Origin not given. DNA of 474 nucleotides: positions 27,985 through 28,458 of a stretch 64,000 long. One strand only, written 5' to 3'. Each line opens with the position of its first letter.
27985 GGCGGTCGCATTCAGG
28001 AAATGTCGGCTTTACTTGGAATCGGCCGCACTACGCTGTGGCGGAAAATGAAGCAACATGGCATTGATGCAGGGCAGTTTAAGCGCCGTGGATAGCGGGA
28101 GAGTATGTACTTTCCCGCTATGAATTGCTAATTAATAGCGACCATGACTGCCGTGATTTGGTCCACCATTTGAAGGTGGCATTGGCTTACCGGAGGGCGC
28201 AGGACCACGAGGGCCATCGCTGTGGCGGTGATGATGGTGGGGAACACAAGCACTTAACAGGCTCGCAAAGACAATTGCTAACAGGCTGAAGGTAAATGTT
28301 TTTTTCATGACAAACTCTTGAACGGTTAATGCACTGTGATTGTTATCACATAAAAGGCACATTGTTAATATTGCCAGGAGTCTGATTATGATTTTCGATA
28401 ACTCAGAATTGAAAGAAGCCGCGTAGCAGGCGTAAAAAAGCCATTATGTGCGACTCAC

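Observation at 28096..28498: ycgV autotransporter absent; small His-rich putative lipoprotein in its place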

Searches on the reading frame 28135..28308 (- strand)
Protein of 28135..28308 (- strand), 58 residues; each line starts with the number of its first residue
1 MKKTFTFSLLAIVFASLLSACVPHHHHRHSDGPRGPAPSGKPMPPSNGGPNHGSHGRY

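Call 8: find_homologous_proteins(query=window:28135-28308:-, max_evalue=0.01)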
Query seq(58 aa) (58 aa): 12 proteins with E <= 0.01 among 14 candidates.
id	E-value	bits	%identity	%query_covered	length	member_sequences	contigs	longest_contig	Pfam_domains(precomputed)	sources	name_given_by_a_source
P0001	3.8e-31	123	100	98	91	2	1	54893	-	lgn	-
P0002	2.8e-30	120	95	100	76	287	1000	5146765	-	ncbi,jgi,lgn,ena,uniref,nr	ncbi:TPA: hypothetical protein HHF93_001132 [Escherichia coli]|jgi:hypothetical protein|uniref:Uncha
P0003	3.1e-29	117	93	100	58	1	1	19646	-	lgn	-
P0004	7.3e-29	116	97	100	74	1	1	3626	-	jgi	-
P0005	2.5e-26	108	84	100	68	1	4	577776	-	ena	-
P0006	1.4e-22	96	92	84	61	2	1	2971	-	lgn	-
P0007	8.2e-22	94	96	79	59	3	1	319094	-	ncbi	ncbi:hypothetical protein ACRYK2_07750 [Escherichia coli]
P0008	1.3e-12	65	100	55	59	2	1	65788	-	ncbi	-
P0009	4.9e-9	54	100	48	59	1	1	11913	-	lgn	-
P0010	2.2e-3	36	100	40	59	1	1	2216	-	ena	-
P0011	3.1e-3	35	100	40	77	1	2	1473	-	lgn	-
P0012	3.3e-3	35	100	40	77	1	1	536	-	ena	-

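Call 9: search_protein_families(proteins=[window:28135-28308:-], library=ncbifam, max_evalue=1)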
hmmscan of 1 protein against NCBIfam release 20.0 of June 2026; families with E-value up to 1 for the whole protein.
seq(58 aa): 2 families
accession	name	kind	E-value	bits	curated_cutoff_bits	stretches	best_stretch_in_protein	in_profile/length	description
NF047847.2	SS_mature_LptM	equivalog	0.045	13.9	27.7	1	1-21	1-20/31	LPS translocon maturation chaperone LptM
NF005249.0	PRK06760.1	subfamily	0.37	10.3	287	1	1-25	1-25/223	hypothetical protein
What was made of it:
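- On LptM / YifL (NCBIfam NF047847 equivalog): 13.9 bits against 27.7, covering residues 1-21 only (call 9)
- Closest known: LptM. Different: The NCBIfam equivalog NF047847 scores 13.9 bits against a cut-off of 27.7, and only over the signal peptide (call 9).
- The only NCBIfam hit is the LptM model, though it is weak and covers the signal peptide only (call 9).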

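Call 12: find_related_loci(query=window:28135-28308:-, collection=genome_contigs, flank=6000)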
Query seq(58 aa) (58 aa) in genome_contigs; peptide patterns used: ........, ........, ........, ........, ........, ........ (x = any residue, [..] = any of these).
509 stretches matched a pattern; 4 encode a relative of the query (tblastn E <= 1e-3); 4 distinct loci.
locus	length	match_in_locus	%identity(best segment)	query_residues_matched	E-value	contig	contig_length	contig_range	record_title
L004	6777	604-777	97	1-58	2e-35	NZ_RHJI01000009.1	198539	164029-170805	Escherichia sp. E1V33 1V33_9_consensus, whole genome shotgun sequence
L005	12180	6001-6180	93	1-58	2e-33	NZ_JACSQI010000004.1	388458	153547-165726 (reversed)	Escherichia whittamii strain Sa2BVA5 NODE_4_length_388458_cov_7.964772, whole genome shotgun sequence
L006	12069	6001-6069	65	18-40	2e-6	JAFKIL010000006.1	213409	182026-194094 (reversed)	MAG: Microbacterium sp. isolate SCN18_30_10_14_R4_P_70_55 SCN18_30_10_14_R4_P_scaffold_73, whole genome shotgun sequence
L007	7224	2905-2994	47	22-51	5e-6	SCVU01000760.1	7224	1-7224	MAG: Planctomycetota bacterium isolate GW928_bin.9 GW928_bin.9-41816-1, whole genome shotgun sequence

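Call 23: list_cluster_members(proteins=[window:28135-28308:-, P0002])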
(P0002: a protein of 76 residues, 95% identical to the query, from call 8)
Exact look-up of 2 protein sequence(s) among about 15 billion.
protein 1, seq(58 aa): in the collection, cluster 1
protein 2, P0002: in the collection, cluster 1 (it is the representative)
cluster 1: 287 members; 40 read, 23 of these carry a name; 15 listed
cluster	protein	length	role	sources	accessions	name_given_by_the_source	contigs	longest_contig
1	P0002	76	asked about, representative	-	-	TPA: hypothetical protein HHF93_001132 [Escherichia coli] | hypothetical protein | Uncharacterized protein n=5 Tax=Escherichia coli TaxID=562 RepID=A0A2J7N2E7_ECOLX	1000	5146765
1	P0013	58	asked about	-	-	hypothetical protein RVX07_000218 [Escherichia coli] | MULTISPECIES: hypothetical protein [Enterobacteriaceae]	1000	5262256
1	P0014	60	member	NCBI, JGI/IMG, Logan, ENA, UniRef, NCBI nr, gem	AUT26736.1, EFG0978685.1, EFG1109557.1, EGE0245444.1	hypothetical protein RCM87_07440 [Escherichia marmotae] | hypothetical protein | Lipoprotein n=1 Tax=Escherichia marmotae TaxID=1499973 RepID=A0A2B7MPJ6_9ESCH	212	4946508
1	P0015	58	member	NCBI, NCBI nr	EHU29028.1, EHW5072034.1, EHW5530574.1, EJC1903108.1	hypothetical protein [Escherichia coli]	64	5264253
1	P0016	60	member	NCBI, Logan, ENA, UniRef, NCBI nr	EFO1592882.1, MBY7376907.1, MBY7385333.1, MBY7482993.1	hypothetical protein RCT20_15550 [Escherichia marmotae] | hypothetical protein n=1 Tax=Escherichia marmotae TaxID=1499973 RepID=UPI001C9A7BD4 | hypothetical protein [Escherichia marmotae]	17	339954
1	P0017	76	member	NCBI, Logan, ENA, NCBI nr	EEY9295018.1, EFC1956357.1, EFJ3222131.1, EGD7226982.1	hypothetical protein E9I62_003080 [Escherichia coli] | hypothetical protein [Escherichia coli]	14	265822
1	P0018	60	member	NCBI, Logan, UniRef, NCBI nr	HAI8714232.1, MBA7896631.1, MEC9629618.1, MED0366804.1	hypothetical protein RCT21_21770 [Escherichia marmotae] | Lipoprotein n=1 Tax=Escherichia marmotae TaxID=1499973 RepID=A0A7W3AGP4_9ESCH | hypothetical protein [Escherichia marmotae]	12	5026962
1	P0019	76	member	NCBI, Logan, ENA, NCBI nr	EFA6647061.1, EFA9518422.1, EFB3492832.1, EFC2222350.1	hypothetical protein IDS29_001063 [Escherichia coli] | hypothetical protein [Escherichia coli]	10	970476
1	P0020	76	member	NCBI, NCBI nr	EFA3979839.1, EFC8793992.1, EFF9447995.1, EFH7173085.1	hypothetical protein CRE37_000191 [Escherichia coli] | hypothetical protein [Escherichia coli]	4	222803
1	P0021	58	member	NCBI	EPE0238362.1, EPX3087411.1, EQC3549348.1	hypothetical protein ACSFS2_003033 [Escherichia coli]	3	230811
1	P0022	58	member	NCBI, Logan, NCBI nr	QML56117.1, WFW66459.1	hypothetical protein NFJ77_09370 [Escherichia coli] | hypothetical protein HVX32_08825 [Escherichia coli]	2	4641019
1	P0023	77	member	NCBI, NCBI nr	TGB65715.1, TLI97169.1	hypothetical protein CQB02_10065 [Escherichia coli]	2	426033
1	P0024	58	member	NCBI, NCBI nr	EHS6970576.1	hypothetical protein KOK61_002702 [Escherichia coli] | hypothetical protein [Escherichia coli]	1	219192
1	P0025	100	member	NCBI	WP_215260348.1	hypothetical protein, partial [Escherichia coli]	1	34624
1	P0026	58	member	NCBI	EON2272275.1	hypothetical protein ACLLKZ_003157 [Escherichia coli]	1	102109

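Call 27: find_encoding_contigs(protein=P0014, flank=4000, max_places=3)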
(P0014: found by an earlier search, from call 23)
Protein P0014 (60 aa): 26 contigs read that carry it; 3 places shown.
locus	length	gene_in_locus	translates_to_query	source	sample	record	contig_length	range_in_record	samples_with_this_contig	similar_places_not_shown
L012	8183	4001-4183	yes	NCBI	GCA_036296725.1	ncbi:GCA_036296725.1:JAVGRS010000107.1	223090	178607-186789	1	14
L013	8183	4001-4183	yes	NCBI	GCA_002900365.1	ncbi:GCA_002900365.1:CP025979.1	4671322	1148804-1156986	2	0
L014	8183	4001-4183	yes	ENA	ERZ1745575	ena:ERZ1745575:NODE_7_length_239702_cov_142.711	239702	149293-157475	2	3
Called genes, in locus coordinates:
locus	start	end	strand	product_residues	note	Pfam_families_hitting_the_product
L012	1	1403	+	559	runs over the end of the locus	PF00916:Sulfate_transp, PF01740:STAS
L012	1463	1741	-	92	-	PF10762:DUF2583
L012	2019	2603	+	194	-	PF01195:Pept_tRNA_hydro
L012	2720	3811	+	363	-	PF01926:MMR_HSR1, PF02421:FeoB_N, PF06071:YchF-GTPase_C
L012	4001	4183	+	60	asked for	-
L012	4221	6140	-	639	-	PF08448:PAS_4 (faint), PF01590:GAF (weak), PF00989:PAS, PF00158:Sigma54_activat, PF14532:Sigma54_activ_2, PF25601:AAA_lid_14, PF02954:HTH_8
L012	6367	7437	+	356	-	PF02733:Dak1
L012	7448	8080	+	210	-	PF02734:Dak2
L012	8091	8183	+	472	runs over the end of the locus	PF03610:EIIA-man, PF00381:PTS-HPr, PF05524:PEP-utilisers_N, PF00391:PEP-utilizers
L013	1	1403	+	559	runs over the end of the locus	PF00916:Sulfate_transp, PF01740:STAS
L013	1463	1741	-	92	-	PF10762:DUF2583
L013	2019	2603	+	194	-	PF01195:Pept_tRNA_hydro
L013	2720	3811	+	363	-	PF01926:MMR_HSR1, PF02421:FeoB_N, PF06071:YchF-GTPase_C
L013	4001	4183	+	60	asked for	-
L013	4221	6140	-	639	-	PF00989:PAS, PF00158:Sigma54_activat, PF14532:Sigma54_activ_2, PF25601:AAA_lid_14, PF02954:HTH_8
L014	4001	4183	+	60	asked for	-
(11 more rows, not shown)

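Call 39: search_dna_similar(query=window:28135-28308:-, collection=plasmids, mode=protein, max_evalue=0.01)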
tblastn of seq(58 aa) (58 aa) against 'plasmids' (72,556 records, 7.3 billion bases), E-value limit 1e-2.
Records with a match: 5; places in all: 5; records where one place covers at least 80% of the query: 5.
Best place of each record, by identity: >=99% 4; 90-95% 1.
By first word of the organism name: Escherichia 5.
By predicted mobility (MOB-suite, as given by PLSDB): non-mobilizable 5.
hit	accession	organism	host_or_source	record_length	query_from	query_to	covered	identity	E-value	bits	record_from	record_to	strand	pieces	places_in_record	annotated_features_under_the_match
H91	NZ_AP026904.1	Escherichia coli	Canis lupus familiaris,cell ...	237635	1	58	100%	100.0%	2e-31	120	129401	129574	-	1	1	hypothetical protein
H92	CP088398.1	Escherichia coli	Homo sapiens,blood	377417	1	58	100%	100.0%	2e-31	120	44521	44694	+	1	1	hypothetical protein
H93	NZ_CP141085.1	Escherichia coli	Homo sapiens,Infected Human Urine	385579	1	58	100%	100.0%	2e-31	120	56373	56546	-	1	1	hypothetical protein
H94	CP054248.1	Escherichia coli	Homo sapiens,bone infection of foot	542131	1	58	100%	100.0%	2e-31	120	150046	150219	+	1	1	hypothetical protein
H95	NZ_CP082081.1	Escherichia coli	Homo sapiens,blood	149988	1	58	100%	94.8%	1e-29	115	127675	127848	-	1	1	hypothetical protein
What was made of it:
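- Tried and rejected: The five hits are 150-540 kb non-mobilizable records, probably chromosomal pieces, and I did not pursue them (call 39).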

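Call 41: search_protein_representatives(protein=window:28135-28308:-)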
Query: 58 residues. Proteins with E-value up to 0.001 (for the whole library): 4; up to 1e-10: 4; up to 1e-30: 1. The best 4 are listed.
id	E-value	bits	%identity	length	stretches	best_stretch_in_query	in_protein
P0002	8.8e-31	120.3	95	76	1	1-58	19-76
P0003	9.9e-30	117.0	93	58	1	1-58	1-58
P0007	2.6e-22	93.7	96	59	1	1-46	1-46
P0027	7.4e-14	67.1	50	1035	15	4-27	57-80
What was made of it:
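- On Any Pfam-A, NCBIfam, PADLOC or PDB family: 1.84 billion representatives return only the protein's own family (call 41).
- The protein is short, low in complexity and has no homologues outside the genus (call 41).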

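Call 65: profile_search(protein=window:28135-28308:-)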
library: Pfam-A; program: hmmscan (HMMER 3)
A. the first sequence (58 residues): domains with independent E <= 10: 1; with E <= 0.001: 0
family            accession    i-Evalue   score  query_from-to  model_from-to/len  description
DUF6769           PF20558.3       0.057    14.4       6-29          5-28/130  Family of unknown function (DUF6769)
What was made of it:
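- On Any Pfam-A, NCBIfam, PADLOC or PDB family: Best Pfam hit is DUF6769 with i-E 0.057 (call 65).
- The mature part has no sequence similarity to LptM or to any other family (calls 9, 41, 65).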

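Call 66: predict_structure(protein=window:28135-28308:-)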
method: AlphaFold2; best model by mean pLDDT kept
length: 58 residues; sequences in the alignment: 1
mean_pLDDT: 68.7   pTM: 0.33
mean pLDDT of the five models: 68.7, 65.6, 63.3, 62.6, 62.5
residues with pLDDT >= 90: 5; 70-90: 14; 50-70: 39; < 50: 0
segments of 3 or more residues with pLDDT < 50: none
pLDDT, mean of each block of 10 residues (from residue 1): 77 88 58 62 66 59
secondary structure, 60 per line:
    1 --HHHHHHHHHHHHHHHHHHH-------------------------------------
elements in order: H3-21
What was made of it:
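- On Bacterial lipoproteins (Lgt/LspA substrates; PROSITE PS51257-type rule): A helix is predicted at residues 3-21 (call 66).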

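Call 75: search_solved_structures(query=window:28135-28308:-, max_evalue=1)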
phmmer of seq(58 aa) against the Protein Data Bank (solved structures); distinct sequences matched with E-value up to 1: 8.
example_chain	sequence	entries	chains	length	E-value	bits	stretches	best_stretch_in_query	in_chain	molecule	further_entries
4o1q_C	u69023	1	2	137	0.051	17.1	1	24-47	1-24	Methylamine dehydrogenase light chain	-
2adb_A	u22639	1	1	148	0.13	15.9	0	23-36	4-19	Polypyrimidine tract-binding protein 1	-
8kes_D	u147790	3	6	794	0.26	14.9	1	10-51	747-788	Protein sel-1 homolog 1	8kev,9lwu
7lz0_A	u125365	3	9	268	0.39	14.4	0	24-55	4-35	Glutamate receptor 3.4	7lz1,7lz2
6skb_A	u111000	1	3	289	0.41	14.3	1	7-41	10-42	Kallikrein-6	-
4px9_A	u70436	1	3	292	0.6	13.8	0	23-47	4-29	ATP-dependent RNA helicase DDX3X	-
9og0_C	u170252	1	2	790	0.71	13.5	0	10-51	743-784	Protein sel-1 homolog 1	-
2a9h_A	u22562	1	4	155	0.73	13.5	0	23-49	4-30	Voltage-gated potassium channel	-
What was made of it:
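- On Any Pfam-A, NCBIfam, PADLOC or PDB family: The PDB gives only His-tag-like hits with E>=0.05 (call 75).
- Closest known: His-rich metal-capturing segments of periplasmic proteins. Same: HHHHRH is effectively a natural His-tag; the only PDB hits are N-terminal stretches of unrelated chains, which look like affinity tags (call 75).
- Closest known: His-rich metal-capturing segments of periplasmic proteins. Different: There is no sequence homology (calls 41, 65, 75).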

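Call 76: search_protein_families(proteins=[window:28135-28308:-], library=padloc, max_evalue=1)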
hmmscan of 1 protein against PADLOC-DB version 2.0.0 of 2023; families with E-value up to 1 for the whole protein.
seq(58 aa): 0 families
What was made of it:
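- On Any Pfam-A, NCBIfam, PADLOC or PDB family: NCBIfam (call 9) and PADLOC (call 76) give nothing significant.
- Tried and rejected: The word-indexed search (call 8), exhaustive HMMER over 1.84 billion representatives (call 41), Pfam (call 65), NCBIfam (call 9), PADLOC (call 76) and the PDB (call 75) found nothing beyond the Escherichia family.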
